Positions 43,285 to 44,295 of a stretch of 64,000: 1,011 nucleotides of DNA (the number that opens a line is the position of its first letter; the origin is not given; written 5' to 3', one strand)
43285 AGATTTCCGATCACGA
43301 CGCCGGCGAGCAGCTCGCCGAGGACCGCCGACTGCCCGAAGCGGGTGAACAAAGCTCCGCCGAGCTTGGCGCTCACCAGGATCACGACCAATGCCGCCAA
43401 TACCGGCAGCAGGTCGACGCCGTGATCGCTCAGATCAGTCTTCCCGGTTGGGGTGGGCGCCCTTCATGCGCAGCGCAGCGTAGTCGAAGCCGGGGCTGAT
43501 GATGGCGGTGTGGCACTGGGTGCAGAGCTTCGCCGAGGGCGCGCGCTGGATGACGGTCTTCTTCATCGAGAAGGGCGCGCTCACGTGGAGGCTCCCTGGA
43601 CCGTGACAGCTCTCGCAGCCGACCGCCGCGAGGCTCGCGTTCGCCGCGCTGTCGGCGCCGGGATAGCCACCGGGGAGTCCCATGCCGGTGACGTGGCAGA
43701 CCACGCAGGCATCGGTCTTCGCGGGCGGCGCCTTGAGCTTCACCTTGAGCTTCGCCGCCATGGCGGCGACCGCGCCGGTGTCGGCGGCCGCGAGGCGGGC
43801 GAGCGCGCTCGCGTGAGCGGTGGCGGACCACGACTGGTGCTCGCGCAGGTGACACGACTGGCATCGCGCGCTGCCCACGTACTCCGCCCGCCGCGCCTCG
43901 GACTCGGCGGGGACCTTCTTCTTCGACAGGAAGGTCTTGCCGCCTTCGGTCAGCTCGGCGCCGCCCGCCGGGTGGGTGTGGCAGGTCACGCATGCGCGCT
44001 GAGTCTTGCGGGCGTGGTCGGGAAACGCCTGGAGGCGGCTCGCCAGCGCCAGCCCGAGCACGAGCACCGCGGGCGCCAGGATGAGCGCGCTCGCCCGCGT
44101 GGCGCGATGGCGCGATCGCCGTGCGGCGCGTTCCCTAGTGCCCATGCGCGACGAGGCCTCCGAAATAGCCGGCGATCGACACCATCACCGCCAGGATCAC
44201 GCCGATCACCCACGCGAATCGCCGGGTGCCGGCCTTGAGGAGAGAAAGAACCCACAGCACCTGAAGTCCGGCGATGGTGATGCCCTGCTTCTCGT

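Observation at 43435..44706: Pentaheme cytochrome c overlapping a His-rich 3-TM protein, a candidate membrane electron-entry module next to the nos locus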

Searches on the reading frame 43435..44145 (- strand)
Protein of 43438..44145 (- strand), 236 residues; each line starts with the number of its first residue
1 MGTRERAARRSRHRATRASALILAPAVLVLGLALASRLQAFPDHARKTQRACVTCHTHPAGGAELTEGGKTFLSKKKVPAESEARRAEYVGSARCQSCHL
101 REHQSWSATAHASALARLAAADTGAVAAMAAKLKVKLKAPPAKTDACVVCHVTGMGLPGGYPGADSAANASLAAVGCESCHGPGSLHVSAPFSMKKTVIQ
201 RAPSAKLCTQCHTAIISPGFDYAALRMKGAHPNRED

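Call 4: search_protein_families(library=pfam, max_evalue=0.01, proteins=[window:43438-44145:-])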
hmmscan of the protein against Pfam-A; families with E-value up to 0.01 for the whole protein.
seq(236 aa): 7 families
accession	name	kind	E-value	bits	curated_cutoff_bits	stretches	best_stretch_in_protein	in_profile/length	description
PF13435.11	Cytochrome_C554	-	3.6e-19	69.9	20.8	1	95-182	2-84/84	Cytochrome c554 and c-prime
PF22113.1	Mtrc-MtrF_II-IV_dom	-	1.6e-07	31.5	30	1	43-185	22-167/176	Outer membrane cytochrome MtrC/MtrF-like, domains II/IV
PF14522.11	Cytochrome_C7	-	9.5e-07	29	24.8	0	173-213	12-49/67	Cytochrome c7 and related cytochrome c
PF09699.15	Paired_CXXCH_1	-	3.3e-06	27.1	20.6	1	174-213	5-37/41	Doubled CXXCH motif (Paired_CXXCH_1)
PF02085.21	Cytochrom_CIII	-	9e-05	23.2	22.9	0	128-214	14-84/101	Class III cytochrome C family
PF14537.11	Cytochrom_c3_2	-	0.00019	22.2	25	0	44-105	21-69/79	Cytochrome c3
PF03264.19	Cytochrom_NNT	-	0.0054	16.9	24.1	0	70-114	103-147/174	NapC/NirT cytochrome c family, N-terminal region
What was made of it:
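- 43435..44145 (-): Pentaheme c-type cytochrome of the c554 family, 236 aa, with an N-terminal signal peptide or anchor. PF13435 E 3.6e-19 (call 4).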

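Call 6: search_protein_families(library=ncbifam, max_evalue=0.01, proteins=[window:43438-44145:-])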
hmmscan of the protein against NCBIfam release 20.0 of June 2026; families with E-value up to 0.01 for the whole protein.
seq(236 aa): 6 families
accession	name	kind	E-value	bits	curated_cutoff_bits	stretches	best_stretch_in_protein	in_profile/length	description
NF041198.1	UshA_like_PCGU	equivalog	3.4e-21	75.4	275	2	146-222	444-518/519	UshA-like (seleno)protein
NF043010.1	Cyt554_Nsmonas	equivalog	5.9e-19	68.4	400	1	87-185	26-119/238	cytochrome c-550 CycA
NF041028.1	decahem_GSU2203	exception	6.7e-08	32.1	325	1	172-214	65-110/317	GSU2203 family decaheme c-type cytochrome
TIGR03508.1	decahem_SO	subfamily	4.3e-07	29.6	192.2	1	145-214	3-79/258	DmsE family decaheme c-type cytochrome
NF040886.1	cyt_C_like_Sec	equivalog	0.0004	19.1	250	1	91-152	44-112/423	multiheme c-type cytochrome (seleno)protein ExtKL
TIGR01905.1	paired_CXXCH_1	subfamily_domain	0.0041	17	25.2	0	176-214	8-38/41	doubled CXXCH domain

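Call 8: find_homologous_proteins(query=window:43438-44145:-)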
Query seq(236 aa) (236 aa): 184 proteins with E <= 0.001 among 8000 candidates; the best 120 are listed.
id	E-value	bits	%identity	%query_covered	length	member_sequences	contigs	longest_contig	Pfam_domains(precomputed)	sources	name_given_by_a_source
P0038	3.6e-148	509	100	100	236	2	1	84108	PF09699.16,PF13435.12,PF14522.12,PF22113.2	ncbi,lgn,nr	ncbi:MAG TPA: multiheme c-type cytochrome [Candidatus Eisenbacteria bacterium]|nr:multiheme c-type c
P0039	1.9e-107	376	80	93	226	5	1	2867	PF09699.16,PF14537.12,PF13435.12,PF14522.12,PF22113.2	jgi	jgi:hypothetical protein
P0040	4.7e-106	372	76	93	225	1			PF09699.16,PF14537.12,PF13435.12,PF14522.12,PF22113.2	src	-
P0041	3.8e-105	369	72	100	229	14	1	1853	PF09699.16,PF13435.12,PF14522.12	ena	-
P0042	2.6e-103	363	77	92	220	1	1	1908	PF13435.12,PF14522.12,PF22113.2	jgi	jgi:hypothetical protein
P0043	1.0e-89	318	71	84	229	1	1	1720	PF14537.12,PF13435.12,PF14522.12,PF22113.2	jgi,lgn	jgi:hypothetical protein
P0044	8.1e-86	305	66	88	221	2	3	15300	PF09699.16,PF13435.12,PF14522.12,PF22113.2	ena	-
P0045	2.2e-84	301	64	88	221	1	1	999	PF09699.16,PF13435.12,PF02085.22,PF14522.12,PF22113.2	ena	-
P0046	1.9e-76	275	62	88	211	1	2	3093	PF09699.16,PF13435.12,PF14522.12,PF22113.2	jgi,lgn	-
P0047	5.7e-70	254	56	87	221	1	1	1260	PF09699.16,PF13435.12,PF14522.12,PF22113.2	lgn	-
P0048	1.1e-68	249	56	87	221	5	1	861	PF09699.16,PF14537.12,PF13435.12,PF14522.12,PF22113.2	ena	-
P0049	4.3e-68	247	56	88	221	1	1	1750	PF09699.16,PF14537.12,PF13435.12,PF14522.12,PF22113.2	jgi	-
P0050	7.6e-68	247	53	87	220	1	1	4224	PF13435.12,PF14522.12,PF22113.2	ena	-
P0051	2.8e-67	245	61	81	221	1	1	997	PF09699.16,PF14537.12,PF13435.12,PF02085.22,PF14522.12,PF22113.2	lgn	-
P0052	2.9e-67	245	54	91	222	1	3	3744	PF09699.16,PF13435.12,PF14522.12,PF22113.2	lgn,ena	-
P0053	3.0e-67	245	58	81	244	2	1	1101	PF13435.12,PF22113.2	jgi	jgi:hypothetical protein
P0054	3.6e-67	244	56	87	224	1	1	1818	PF13435.12,PF14522.12,PF22113.2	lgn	-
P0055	5.1e-66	241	54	87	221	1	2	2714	PF14537.12,PF13435.12,PF14522.12,PF22113.2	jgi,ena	-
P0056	1.2e-65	240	57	86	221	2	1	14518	PF09699.16,PF14537.12,PF13435.12,PF14522.12,PF22113.2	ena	-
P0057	3.0e-65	238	51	91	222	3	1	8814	PF13435.12,PF22113.2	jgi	-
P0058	6.0e-65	237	53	92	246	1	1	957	PF09699.16,PF13435.12,PF14522.12,PF22113.2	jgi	jgi:Cytochrome c554 and c-prime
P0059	1.3e-64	236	54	90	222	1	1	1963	PF09699.16,PF13435.12,PF14522.12,PF22113.2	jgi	jgi:hypothetical protein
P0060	2.7e-64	235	52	89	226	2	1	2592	PF09699.16,PF13435.12,PF14522.12,PF22113.2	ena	-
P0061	3.5e-64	235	52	87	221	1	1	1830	PF14537.12,PF13435.12,PF14522.12,PF22113.2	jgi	-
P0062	4.0e-64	234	52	90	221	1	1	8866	PF09699.16,PF14537.12,PF13435.12,PF14522.12,PF22113.2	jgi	jgi:hypothetical protein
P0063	1.8e-63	232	51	90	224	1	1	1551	PF09699.16,PF13435.12,PF14522.12,PF22113.2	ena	-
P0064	3.5e-63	231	53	84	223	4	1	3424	PF09699.16,PF13435.12,PF14522.12,PF22113.2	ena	-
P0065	4.9e-63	231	51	89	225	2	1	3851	PF09699.16,PF14537.12,PF13435.12,PF14522.12,PF22113.2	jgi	jgi:hypothetical protein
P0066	5.1e-63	231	53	92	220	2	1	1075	PF09699.16,PF13435.12,PF14522.12,PF22113.2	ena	-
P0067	1.3e-62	230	53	85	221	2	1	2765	PF09699.16,PF14537.12,PF13435.12,PF14522.12,PF22113.2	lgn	-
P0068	1.3e-62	230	51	91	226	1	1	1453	PF09699.16,PF13435.12,PF14522.12,PF22113.2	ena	-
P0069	1.6e-62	229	52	90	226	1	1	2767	PF09699.16,PF13435.12,PF14522.12,PF22113.2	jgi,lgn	jgi:hypothetical protein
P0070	2.1e-62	229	55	89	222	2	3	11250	PF09699.16,PF13435.12,PF14522.12,PF22113.2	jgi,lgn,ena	-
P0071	2.1e-62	229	51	87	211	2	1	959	PF09699.16,PF14537.12,PF13435.12,PF14522.12,PF22113.2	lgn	-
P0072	2.3e-62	229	50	92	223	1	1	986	PF09699.16,PF13435.12,PF14522.12,PF22113.2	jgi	jgi:cytochrome c554/c'-like protein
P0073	4.3e-62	228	50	91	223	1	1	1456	PF09699.16,PF13435.12,PF14522.12,PF22113.2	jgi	-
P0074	1.1e-61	227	51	90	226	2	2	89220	PF09699.16,PF13435.12,PF14522.12,PF22113.2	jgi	jgi:cytochrome c554/c'-like protein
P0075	1.2e-61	226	52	88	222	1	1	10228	PF09699.16,PF13435.12,PF14522.12,PF22113.2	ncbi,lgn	-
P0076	2.1e-61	226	53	89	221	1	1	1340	PF09699.16,PF13435.12,PF14522.12,PF22113.2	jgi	-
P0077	2.2e-61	226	51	93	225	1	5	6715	PF13435.12,PF14522.12,PF22113.2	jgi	jgi:cytochrome c554/c'-like protein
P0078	2.8e-61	225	49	91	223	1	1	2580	PF09699.16,PF13435.12,PF14522.12,PF22113.2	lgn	-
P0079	8.3e-61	224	53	89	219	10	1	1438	PF09699.16,PF13435.12,PF14522.12,PF22113.2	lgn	-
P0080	1.2e-60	223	56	72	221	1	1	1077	PF09699.16,PF13435.12,PF14522.12,PF22113.2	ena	-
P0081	1.4e-60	223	50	93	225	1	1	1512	PF09699.16,PF13435.12,PF14522.12,PF22113.2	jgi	jgi:cytochrome c554/c'-like protein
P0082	2.2e-60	222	48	93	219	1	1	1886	PF09699.16,PF14537.12,PF13435.12,PF14522.12,PF22113.2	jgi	jgi:Cytochrome c554 and c-prime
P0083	2.7e-60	222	50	87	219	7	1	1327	PF09699.16,PF14537.12,PF13435.12,PF14522.12,PF22113.2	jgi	jgi:Cytochrome c554 and c-prime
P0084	2.8e-60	222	53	83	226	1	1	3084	PF09699.16,PF13435.12,PF14522.12,PF22113.2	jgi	jgi:hypothetical protein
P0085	4.2e-60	221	50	83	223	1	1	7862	PF09699.16,PF13435.12,PF14522.12,PF22113.2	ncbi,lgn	-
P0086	7.3e-60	221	51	89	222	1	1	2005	PF13435.12,PF14522.12,PF22113.2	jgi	jgi:cytochrome c554/c'-like protein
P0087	9.0e-60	220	50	92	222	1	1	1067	PF09699.16,PF13435.12,PF14522.12,PF22113.2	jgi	jgi:hypothetical protein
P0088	9.6e-60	220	47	93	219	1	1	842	PF09699.16,PF14537.12,PF13435.12,PF14522.12,PF22113.2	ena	-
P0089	1.3e-59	220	51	89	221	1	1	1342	PF13435.12,PF14522.12,PF22113.2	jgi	jgi:mono/diheme cytochrome c family protein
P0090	2.0e-59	219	52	84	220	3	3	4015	PF09699.16,PF13435.12,PF14522.12,PF22113.2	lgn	-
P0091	3.3e-59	218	49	93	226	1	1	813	PF13435.12,PF14522.12,PF22113.2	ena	-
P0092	4.9e-59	218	51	88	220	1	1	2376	PF09699.16,PF13435.12,PF14522.12,PF22113.2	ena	-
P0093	9.9e-59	217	54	88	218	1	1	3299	PF09699.16,PF13435.12,PF14522.12,PF22113.2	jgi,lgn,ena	-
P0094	9.9e-59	217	48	91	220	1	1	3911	PF09699.16,PF13435.12,PF14522.12,PF22113.2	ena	-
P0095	1.2e-58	217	50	91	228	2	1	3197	PF09699.16,PF13435.12,PF22113.2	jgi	jgi:hypothetical protein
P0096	1.2e-58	217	50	91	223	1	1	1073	PF09699.16,PF13435.12,PF14522.12,PF22113.2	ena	-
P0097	3.5e-58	215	51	87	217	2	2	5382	PF09699.16,PF13435.12,PF14522.12,PF22113.2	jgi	jgi:hypothetical protein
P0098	8.3e-58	214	50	81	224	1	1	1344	PF09699.16,PF14537.12,PF13435.12,PF22113.2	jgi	jgi:hypothetical protein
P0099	9.0e-58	214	48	87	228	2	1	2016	PF09699.16,PF13435.12,PF14522.12,PF22113.2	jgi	-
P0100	9.7e-58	214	51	86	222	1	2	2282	PF09699.16,PF13435.12,PF14522.12,PF22113.2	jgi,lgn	jgi:hypothetical protein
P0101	9.8e-58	214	50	81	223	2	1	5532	PF09699.16,PF13435.12,PF14522.12,PF22113.2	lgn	-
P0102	3.1e-57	212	51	82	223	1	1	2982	PF09699.16,PF13435.12,PF14522.12,PF22113.2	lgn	-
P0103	3.3e-57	212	52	81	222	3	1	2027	PF09699.16,PF14537.12,PF13435.12,PF14522.12,PF22113.2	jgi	jgi:Cytochrome c554 and c-prime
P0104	1.1e-56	210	49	86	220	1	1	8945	PF13435.12,PF14522.12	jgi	jgi:mono/diheme cytochrome c family protein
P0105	2.4e-56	209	47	89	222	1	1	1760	PF13435.12,PF14522.12,PF22113.2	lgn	-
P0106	2.7e-56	209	48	91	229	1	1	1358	PF09699.16,PF13435.12,PF14522.12,PF22113.2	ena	-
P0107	4.1e-56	208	50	86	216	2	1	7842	PF09699.16,PF14537.12,PF13435.12,PF14522.12,PF22113.2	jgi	jgi:hypothetical protein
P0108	7.4e-56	207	49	83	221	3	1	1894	PF09699.16,PF13435.12,PF14522.12,PF22113.2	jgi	jgi:hypothetical protein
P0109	9.9e-56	207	52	81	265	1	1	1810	PF13435.12,PF14522.12,PF22113.2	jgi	jgi:hypothetical protein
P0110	1.1e-54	204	45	87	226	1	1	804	PF09699.16,PF13435.12,PF14522.12,PF22113.2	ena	-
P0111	3.6e-54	202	50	89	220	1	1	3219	PF09699.16,PF13435.12,PF14522.12,PF22113.2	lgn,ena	-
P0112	9.7e-54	201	47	93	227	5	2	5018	PF13435.12,PF14522.12,PF22113.2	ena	-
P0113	4.0e-53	199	48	89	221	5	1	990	PF09699.16,PF14537.12,PF13435.12,PF14522.12,PF22113.2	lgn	-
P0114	1.0e-52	197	48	89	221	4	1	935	PF13435.12,PF14522.12,PF22113.2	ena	-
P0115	6.4e-52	195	47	85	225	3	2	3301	PF14537.12,PF13435.12,PF02085.22,PF14522.12,PF22113.2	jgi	jgi:hypothetical protein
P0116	2.0e-51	193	45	96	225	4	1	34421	PF09699.16,PF13435.12,PF14522.12,PF22113.2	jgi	jgi:hypothetical protein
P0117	6.5e-50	188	51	83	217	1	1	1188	PF13435.12,PF02085.22,PF13442.12,PF14522.12,PF22113.2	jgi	jgi:hypothetical protein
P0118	9.3e-50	188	44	94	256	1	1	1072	PF09699.16,PF13435.12,PF14522.12,PF22113.2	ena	-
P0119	5.3e-48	182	55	64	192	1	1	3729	PF14537.12,PF13435.12,PF22113.2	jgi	jgi:hypothetical protein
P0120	1.7e-47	180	44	89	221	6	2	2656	PF14537.12,PF13435.12,PF14522.12,PF22113.2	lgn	-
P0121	5.1e-47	179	51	81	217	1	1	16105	PF09699.16,PF13435.12,PF14522.12,PF22113.2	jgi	jgi:nitrate/TMAO reductase-like tetraheme cytochrome c subunit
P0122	7.2e-46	175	48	90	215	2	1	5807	PF09699.16,PF14537.12,PF13435.12,PF14522.12,PF22113.2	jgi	-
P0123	2.0e-45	173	44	84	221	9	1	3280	PF09699.16,PF14537.12,PF13435.12,PF14522.12,PF22113.2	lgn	-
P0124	3.0e-45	173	48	81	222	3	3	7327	PF09699.16,PF13435.12,PF02085.22,PF14522.12,PF22113.2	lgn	-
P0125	4.0e-45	172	43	81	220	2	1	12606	PF09699.16,PF14537.12,PF13435.12,PF14522.12,PF22113.2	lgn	-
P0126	5.1e-45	172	47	81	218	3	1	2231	PF09699.16,PF14537.12,PF13435.12,PF02085.22,PF13442.12,PF14522.12,PF22113.2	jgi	jgi:mono/diheme cytochrome c family protein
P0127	2.4e-44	170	53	64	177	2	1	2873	PF09699.16,PF13435.12,PF14522.12,PF22113.2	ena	-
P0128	3.9e-44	169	43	82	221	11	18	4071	PF09699.16,PF14537.12,PF13435.12,PF14522.12,PF22113.2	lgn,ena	-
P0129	4.4e-43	166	53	64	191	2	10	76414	PF13435.12,PF14522.12,PF22113.2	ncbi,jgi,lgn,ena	jgi:hypothetical protein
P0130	2.5e-42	163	51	63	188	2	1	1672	PF13435.12,PF22113.2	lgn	-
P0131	2.6e-31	127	37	58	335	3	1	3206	PF13435.12,PF14522.12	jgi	jgi:hypothetical protein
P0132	4.1e-31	127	53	53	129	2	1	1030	PF13435.12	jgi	jgi:hypothetical protein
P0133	1.0e-30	125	35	68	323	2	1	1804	PF14537.12,PF13435.12,PF14522.12,PF22113.2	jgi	jgi:hypothetical protein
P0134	3.6e-18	84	37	58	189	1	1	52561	PF14537.12,PF13435.12,PF14522.12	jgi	jgi:cytochrome c553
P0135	4.0e-16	78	33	64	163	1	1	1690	PF14537.12,PF13435.12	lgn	-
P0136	7.9e-16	77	40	54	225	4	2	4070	PF13435.12,PF22113.2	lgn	-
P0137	8.4e-16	76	36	64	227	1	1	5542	PF13435.12,PF22113.2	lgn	-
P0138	3.9e-15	74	40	63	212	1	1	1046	PF13435.12,PF14522.12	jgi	jgi:predicted CXXCH cytochrome family protein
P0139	2.0e-14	72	35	62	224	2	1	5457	PF13435.12,PF22113.2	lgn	-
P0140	2.3e-14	72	41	46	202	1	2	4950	PF09699.16,PF13435.12,PF14522.12,PF22113.2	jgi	jgi:hypothetical protein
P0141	2.4e-14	72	40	59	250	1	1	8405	PF13435.12,PF14522.12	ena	-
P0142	2.9e-14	71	38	61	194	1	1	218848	PF13435.12,PF14522.12,PF22113.2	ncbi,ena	-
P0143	4.6e-14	71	40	61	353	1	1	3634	PF13435.12,PF14522.12,PF22113.2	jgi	jgi:hypothetical protein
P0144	5.0e-14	71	41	61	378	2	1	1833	PF14537.12,PF13435.12,PF14522.12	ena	-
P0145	5.5e-14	71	35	63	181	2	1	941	PF09699.16,PF14537.12,PF13435.12,PF14522.12,PF22113.2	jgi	jgi:hypothetical protein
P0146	7.6e-14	70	37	63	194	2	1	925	PF13435.12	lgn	-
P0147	1.1e-13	70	41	61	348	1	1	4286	PF13435.12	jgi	-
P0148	2.8e-13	68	36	64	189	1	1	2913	PF09699.16,PF13435.12,PF14522.12,PF22113.2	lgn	-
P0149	4.3e-13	68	34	65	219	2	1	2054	PF09699.16,PF14537.12,PF13435.12,PF02085.22,PF14522.12,PF22113.2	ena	-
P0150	4.6e-13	68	40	59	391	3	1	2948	PF13435.12,PF14522.12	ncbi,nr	ncbi:MAG TPA: multiheme c-type cytochrome, partial [Polyangiales bacterium]|nr:multiheme c-type cyto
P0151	4.7e-13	68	38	60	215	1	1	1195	PF13435.12,PF13442.12,PF14522.12,PF22113.2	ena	-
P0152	8.0e-13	67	39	63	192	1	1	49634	PF13435.12,PF14522.12,PF22113.2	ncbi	-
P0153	1.1e-12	66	38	59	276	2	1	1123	PF13435.12,PF14522.12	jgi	jgi:hypothetical protein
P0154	1.6e-12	66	34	60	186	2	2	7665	PF09699.16,PF14537.12,PF13435.12,PF14522.12,PF22113.2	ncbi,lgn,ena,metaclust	metaclust:\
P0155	2.0e-12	65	35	61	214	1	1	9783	PF09699.16,PF13435.12,PF14522.12,PF22113.2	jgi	jgi:hypothetical protein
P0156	2.0e-12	65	35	64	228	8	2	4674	PF09699.16,PF13435.12,PF02085.22,PF14522.12,PF22113.2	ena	-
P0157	2.6e-12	65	35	57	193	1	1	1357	PF13435.12,PF14522.12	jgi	jgi:hypothetical protein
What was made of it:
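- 43435..44145 (-): Eisenbacteria (call 8).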

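Call 13: find_encoding_contigs(protein=P0074, flank=10000, max_places=3)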
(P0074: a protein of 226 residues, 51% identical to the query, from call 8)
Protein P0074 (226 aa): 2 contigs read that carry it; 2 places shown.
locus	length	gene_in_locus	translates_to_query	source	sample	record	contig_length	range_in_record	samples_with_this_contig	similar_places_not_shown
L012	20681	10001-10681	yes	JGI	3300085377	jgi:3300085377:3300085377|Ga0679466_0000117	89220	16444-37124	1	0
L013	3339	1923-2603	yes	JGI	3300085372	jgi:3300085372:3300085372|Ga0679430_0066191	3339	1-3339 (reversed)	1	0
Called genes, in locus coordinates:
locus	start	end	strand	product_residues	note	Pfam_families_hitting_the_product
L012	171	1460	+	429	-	PF00989:PAS (weak), PF08448:PAS_4, PF00512:HisKA, PF02518:HATPase_c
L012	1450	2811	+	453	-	PF00072:Response_reg, PF00158:Sigma54_activat, PF13191:AAA_16 (faint), PF14532:Sigma54_activ_2, PF07724:AAA_2, PF07728:AAA_5 (weak), PF25601:AAA_lid_14, PF02954:HTH_8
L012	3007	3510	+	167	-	-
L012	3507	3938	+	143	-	PF00355:Rieske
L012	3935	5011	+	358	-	PF00033:Cytochrome_B, PF13631:Cytochrom_B_N_2, PF00032:Cytochrom_B_C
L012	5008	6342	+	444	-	PF09699:Paired_CXXCH_1 (faint), PF13435:Cytochrome_C554 (faint), PF14537:Cytochrom_c3_2 (faint), PF02085:Cytochrom_CIII (faint), PF14522:Cytochrome_C7 (faint), PF22113:Mtrc-MtrF_II-IV_dom (weak)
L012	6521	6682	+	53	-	-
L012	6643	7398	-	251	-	PF13442:Cytochrome_CBB3, PF00034:Cytochrom_C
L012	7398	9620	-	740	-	PF00684:DnaJ_CXXCXGXG (faint), PF09699:Paired_CXXCH_1 (faint), PF14522:Cytochrome_C7 (faint), PF14537:Cytochrom_c3_2 (faint), PF02085:Cytochrom_CIII (faint), PF01292:Ni_hydr_CYTB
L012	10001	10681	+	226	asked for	PF22113:Mtrc-MtrF_II-IV_dom (faint), PF09699:Paired_CXXCH_1 (faint), PF14522:Cytochrome_C7 (faint), PF13435:Cytochrome_C554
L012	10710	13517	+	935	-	PF09699:Paired_CXXCH_1 (faint), PF02085:Cytochrom_CIII (faint), PF14522:Cytochrome_C7 (faint), PF14537:Cytochrom_c3_2 (faint), PF22113:Mtrc-MtrF_II-IV_dom (weak)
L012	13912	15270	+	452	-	PF06537:DHOR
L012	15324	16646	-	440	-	PF00801:PKD (weak), PF18911:PKD_4, PF18962:Por_Secre_tail (faint)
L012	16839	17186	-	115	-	-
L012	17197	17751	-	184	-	PF04542:Sigma70_r2, PF08281:Sigma70_r4_2, PF04545:Sigma70_r4 (faint)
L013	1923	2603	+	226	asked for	PF22113:Mtrc-MtrF_II-IV_dom (faint), PF09699:Paired_CXXCH_1 (faint), PF14522:Cytochrome_C7 (faint), PF13435:Cytochrome_C554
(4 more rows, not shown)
